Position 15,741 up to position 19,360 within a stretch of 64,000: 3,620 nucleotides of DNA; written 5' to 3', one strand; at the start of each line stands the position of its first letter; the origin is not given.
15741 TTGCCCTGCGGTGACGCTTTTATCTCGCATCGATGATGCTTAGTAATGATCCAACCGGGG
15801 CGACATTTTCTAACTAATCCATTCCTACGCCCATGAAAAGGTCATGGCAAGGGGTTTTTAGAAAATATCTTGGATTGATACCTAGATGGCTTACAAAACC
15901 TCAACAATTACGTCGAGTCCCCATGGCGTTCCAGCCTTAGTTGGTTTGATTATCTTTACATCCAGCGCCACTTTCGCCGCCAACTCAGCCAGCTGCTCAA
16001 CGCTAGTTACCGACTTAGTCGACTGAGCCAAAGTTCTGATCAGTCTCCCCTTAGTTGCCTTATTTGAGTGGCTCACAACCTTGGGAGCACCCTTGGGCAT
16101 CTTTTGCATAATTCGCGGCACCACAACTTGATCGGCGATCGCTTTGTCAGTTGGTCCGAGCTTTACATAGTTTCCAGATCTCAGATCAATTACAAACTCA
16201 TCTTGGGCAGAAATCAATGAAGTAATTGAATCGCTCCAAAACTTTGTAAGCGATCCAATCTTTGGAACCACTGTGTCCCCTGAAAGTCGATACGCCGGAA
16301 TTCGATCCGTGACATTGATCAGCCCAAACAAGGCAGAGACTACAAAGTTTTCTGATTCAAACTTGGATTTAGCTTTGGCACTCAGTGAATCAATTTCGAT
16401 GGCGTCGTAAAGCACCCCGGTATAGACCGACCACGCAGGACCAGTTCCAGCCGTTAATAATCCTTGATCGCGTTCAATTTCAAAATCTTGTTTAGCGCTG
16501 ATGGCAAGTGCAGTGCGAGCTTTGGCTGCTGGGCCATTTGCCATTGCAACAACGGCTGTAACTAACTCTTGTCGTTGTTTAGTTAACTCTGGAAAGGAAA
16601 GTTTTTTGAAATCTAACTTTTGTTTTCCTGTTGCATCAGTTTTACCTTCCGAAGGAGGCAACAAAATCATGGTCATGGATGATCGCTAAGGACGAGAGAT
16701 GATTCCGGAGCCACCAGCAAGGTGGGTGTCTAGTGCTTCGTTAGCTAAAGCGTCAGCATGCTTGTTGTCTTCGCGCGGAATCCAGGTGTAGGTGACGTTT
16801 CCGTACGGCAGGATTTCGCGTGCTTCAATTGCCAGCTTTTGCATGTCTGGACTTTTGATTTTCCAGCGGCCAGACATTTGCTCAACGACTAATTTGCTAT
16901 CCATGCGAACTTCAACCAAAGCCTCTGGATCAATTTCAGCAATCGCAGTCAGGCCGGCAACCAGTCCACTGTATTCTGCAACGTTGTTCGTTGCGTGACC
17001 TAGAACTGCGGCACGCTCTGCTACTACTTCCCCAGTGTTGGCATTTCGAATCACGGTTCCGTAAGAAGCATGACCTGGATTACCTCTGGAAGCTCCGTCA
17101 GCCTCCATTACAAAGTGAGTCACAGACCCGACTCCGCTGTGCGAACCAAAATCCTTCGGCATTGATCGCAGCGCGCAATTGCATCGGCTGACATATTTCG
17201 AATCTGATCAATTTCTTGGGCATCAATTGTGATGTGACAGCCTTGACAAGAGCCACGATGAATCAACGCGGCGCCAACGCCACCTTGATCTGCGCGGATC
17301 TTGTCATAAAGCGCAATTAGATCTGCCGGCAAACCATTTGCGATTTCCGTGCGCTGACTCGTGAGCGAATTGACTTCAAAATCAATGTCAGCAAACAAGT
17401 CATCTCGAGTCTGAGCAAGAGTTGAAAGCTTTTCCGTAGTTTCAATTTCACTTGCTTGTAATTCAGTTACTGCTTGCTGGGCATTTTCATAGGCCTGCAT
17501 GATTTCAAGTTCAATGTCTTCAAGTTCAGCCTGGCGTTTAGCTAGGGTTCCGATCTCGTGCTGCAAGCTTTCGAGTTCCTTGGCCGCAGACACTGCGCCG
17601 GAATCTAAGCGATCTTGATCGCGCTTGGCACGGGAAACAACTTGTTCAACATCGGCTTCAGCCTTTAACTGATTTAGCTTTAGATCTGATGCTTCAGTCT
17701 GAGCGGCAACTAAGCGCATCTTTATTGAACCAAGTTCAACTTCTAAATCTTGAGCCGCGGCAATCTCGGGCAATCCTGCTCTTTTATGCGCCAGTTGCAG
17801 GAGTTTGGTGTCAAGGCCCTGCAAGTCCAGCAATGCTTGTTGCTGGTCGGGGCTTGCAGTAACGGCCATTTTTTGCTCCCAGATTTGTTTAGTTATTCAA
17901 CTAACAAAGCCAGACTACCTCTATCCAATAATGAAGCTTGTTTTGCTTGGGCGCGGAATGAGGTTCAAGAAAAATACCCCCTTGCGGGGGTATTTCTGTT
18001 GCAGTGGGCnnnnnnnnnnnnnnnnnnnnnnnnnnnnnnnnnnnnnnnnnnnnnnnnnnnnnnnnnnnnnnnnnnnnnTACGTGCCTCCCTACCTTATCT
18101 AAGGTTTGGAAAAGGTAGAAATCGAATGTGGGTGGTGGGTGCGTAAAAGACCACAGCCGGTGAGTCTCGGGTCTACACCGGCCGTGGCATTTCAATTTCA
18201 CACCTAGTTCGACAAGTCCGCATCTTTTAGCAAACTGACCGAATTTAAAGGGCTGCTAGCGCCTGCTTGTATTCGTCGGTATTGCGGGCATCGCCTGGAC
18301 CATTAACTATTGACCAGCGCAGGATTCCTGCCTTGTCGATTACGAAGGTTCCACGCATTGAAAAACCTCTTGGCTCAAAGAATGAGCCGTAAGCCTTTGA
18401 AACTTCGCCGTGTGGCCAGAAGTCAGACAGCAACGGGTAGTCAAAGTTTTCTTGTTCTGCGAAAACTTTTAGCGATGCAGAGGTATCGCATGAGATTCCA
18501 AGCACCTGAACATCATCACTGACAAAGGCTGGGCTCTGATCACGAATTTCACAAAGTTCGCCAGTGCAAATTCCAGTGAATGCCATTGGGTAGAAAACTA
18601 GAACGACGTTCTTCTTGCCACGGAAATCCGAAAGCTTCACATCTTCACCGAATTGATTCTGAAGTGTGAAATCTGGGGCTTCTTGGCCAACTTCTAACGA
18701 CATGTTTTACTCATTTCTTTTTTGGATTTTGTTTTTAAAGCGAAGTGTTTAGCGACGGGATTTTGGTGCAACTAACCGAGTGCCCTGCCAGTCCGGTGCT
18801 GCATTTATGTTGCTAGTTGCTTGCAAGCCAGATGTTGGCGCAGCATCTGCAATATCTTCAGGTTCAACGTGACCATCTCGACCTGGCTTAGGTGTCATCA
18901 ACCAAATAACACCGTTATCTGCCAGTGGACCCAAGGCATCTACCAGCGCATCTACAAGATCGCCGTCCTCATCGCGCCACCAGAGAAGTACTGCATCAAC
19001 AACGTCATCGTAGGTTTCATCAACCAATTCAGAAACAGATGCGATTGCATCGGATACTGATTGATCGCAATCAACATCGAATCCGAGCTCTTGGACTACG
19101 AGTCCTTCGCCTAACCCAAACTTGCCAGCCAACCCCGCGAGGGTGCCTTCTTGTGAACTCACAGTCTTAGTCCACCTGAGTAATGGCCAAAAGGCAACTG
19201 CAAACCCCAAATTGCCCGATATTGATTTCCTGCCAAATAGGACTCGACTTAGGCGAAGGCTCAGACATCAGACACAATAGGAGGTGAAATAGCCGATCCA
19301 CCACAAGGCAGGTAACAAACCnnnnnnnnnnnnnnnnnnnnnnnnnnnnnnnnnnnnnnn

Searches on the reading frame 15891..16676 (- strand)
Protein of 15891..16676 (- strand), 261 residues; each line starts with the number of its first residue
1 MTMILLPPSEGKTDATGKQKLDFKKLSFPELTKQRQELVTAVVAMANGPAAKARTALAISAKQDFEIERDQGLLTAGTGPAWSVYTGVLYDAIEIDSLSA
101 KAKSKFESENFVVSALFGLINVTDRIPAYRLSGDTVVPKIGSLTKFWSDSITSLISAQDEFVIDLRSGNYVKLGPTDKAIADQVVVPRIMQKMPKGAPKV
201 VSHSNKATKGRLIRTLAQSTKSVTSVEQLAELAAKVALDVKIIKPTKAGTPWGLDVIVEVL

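Call 55: search_protein_families(library=pfam, proteins=[window:15891-16676:-], max_evalue=0.000001)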
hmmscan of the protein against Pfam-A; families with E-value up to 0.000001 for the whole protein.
window:15891-16676:- (261 aa): 1 family
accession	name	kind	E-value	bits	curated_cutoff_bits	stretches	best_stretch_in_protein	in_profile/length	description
PF03883.20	H2O2_YaaD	-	1.1e-37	130.3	29.6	1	3-232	2-225/236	Peroxide stress protein YaaA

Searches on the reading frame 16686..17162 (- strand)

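Call 55: search_protein_families(library=pfam, proteins=[window:16686-17162:-], max_evalue=0.000001)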
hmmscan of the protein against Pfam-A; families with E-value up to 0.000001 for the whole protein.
window:16686-17162:- (158 aa): 2 families
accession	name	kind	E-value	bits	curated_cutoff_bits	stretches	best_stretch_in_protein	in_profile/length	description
PF13456.12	RVT_3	-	8.4e-22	77.8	21.6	1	21-143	2-123/123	Reverse transcriptase-like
PF00075.30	RNase_H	-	4.6e-08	33.8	25.8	1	19-143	6-139/141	RNase H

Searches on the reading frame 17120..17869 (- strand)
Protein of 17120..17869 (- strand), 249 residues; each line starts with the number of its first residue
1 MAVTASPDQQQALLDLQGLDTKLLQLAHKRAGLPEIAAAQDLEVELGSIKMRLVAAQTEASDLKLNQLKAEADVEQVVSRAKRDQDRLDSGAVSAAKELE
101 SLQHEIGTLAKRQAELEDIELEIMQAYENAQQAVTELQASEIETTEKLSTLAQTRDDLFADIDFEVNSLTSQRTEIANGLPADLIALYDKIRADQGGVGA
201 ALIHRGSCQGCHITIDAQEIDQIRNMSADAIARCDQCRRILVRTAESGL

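Call 55: search_protein_families(library=pfam, proteins=[window:17120-17869:-], max_evalue=0.000001)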
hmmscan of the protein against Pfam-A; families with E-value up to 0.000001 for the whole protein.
window:17120-17869:- (249 aa): 2 families
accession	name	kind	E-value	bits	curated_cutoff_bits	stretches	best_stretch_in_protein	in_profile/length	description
PF24481.2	CT398_CC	-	1.8e-54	184.8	27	1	16-196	1-180/180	CT398-like coiled coil hairpin domain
PF02591.20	Zn_ribbon_9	-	1.1e-09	38.7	29.1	1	207-241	1-33/33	C4-type zinc ribbon domain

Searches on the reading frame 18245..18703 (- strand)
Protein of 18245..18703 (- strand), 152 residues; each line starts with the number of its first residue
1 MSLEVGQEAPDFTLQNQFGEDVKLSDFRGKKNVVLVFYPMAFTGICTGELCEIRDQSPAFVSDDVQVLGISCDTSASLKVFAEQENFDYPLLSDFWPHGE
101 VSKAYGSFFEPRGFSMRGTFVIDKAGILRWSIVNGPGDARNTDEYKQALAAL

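Call 55: search_protein_families(library=pfam, proteins=[window:18245-18703:-], max_evalue=0.000001)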
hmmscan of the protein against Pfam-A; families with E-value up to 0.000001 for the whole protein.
window:18245-18703:- (152 aa): 2 families
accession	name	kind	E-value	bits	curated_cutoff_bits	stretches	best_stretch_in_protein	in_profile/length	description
PF00578.27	AhpC-TSA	-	8.6e-40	136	26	1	5-130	1-123/124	AhpC/TSA family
PF08534.16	Redoxin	-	1.7e-25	89.9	26.6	1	5-145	2-144/148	Redoxin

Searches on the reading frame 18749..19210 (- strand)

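Call 55: search_protein_families(library=pfam, proteins=[window:18749-19210:-], max_evalue=0.000001)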
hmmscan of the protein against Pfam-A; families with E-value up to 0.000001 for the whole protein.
window:18749-19210:- (153 aa): 1 family
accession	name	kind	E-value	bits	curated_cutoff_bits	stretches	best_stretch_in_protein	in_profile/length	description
PF11253.13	DUF3052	-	8.3e-50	168.3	22.7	1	28-150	1-125/125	Protein of unknown function (DUF3052)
